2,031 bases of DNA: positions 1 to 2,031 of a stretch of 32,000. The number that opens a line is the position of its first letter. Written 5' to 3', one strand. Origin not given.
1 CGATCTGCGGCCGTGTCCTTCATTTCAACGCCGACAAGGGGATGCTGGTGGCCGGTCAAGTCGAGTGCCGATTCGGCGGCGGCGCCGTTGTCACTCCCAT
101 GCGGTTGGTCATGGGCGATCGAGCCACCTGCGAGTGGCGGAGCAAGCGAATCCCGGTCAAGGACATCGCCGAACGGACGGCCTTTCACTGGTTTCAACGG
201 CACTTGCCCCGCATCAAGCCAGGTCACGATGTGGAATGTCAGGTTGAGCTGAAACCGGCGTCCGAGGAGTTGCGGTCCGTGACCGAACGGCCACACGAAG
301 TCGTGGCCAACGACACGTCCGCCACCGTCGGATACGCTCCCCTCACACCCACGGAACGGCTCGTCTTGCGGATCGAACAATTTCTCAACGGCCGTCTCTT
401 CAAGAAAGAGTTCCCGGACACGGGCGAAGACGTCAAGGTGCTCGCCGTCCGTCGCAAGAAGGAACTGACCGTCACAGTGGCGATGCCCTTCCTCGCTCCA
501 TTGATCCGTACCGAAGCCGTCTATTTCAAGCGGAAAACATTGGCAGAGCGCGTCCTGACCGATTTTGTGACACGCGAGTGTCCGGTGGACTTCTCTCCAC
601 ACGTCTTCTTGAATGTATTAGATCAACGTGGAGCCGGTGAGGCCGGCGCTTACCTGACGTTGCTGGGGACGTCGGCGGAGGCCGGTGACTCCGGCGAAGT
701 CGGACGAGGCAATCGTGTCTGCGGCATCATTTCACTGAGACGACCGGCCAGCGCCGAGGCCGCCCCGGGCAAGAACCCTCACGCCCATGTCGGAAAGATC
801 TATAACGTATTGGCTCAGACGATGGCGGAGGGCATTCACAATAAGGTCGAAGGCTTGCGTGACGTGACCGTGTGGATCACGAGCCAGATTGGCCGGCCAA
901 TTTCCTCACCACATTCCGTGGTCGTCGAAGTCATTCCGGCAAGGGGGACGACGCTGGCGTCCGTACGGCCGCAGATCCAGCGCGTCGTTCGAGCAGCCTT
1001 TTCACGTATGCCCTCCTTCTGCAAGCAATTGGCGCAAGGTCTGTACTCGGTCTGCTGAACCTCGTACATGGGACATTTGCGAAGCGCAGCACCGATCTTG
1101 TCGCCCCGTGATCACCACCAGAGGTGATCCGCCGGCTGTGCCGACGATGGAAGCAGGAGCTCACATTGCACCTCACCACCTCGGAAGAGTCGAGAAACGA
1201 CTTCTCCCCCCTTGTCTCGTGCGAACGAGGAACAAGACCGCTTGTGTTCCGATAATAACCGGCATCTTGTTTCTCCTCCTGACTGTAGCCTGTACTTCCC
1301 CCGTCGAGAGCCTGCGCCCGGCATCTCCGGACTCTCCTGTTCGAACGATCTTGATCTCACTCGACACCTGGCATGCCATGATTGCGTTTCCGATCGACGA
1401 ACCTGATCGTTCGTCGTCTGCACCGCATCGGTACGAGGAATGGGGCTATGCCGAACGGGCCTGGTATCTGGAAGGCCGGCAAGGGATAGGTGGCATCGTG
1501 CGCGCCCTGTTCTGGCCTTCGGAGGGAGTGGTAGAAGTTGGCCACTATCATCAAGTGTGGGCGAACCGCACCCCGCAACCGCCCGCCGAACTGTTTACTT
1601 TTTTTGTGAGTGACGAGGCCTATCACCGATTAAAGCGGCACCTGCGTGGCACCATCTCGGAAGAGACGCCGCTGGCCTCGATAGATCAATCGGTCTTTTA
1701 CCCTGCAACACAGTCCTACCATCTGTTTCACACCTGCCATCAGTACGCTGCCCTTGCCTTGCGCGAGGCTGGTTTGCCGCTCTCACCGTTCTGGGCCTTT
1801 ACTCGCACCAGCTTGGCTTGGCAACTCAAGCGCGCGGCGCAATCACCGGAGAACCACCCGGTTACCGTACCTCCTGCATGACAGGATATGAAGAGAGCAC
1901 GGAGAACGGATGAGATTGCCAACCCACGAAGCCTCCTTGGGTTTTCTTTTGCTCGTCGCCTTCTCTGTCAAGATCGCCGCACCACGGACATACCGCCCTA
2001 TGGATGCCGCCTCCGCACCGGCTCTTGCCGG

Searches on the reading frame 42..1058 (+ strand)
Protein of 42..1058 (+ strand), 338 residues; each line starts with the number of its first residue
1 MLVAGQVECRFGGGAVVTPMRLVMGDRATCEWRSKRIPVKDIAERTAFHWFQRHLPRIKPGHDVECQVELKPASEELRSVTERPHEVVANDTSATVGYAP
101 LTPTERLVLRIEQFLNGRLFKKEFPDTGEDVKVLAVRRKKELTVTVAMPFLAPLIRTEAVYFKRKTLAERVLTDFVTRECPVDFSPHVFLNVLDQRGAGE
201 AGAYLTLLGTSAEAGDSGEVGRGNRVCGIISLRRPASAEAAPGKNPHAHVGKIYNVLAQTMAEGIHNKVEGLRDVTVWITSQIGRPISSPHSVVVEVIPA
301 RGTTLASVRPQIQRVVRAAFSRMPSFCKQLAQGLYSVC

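Call 8: search_protein_families(library=pfam, proteins=[window:42-1058:+], max_evalue=0.001)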
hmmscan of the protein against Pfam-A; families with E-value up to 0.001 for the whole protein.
window:42-1058:+ (338 aa): 1 family
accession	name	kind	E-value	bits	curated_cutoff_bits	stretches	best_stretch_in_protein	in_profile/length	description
PF01941.24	AdoMet_Synthase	-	4.6e-107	358.7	27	1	2-333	65-394/395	S-adenosylmethionine synthetase (AdoMet synthetase)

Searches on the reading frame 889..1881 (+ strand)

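Call 8: search_protein_families(library=pfam, proteins=[window:889-1881:+], max_evalue=0.001)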
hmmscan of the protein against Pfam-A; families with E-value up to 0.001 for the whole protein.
window:889-1881:+ (330 aa): 1 family
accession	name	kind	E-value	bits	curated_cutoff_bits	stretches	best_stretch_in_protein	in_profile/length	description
PF09601.15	DUF2459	-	1.2e-15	58.1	27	1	162-304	9-170/171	Protein of unknown function (DUF2459)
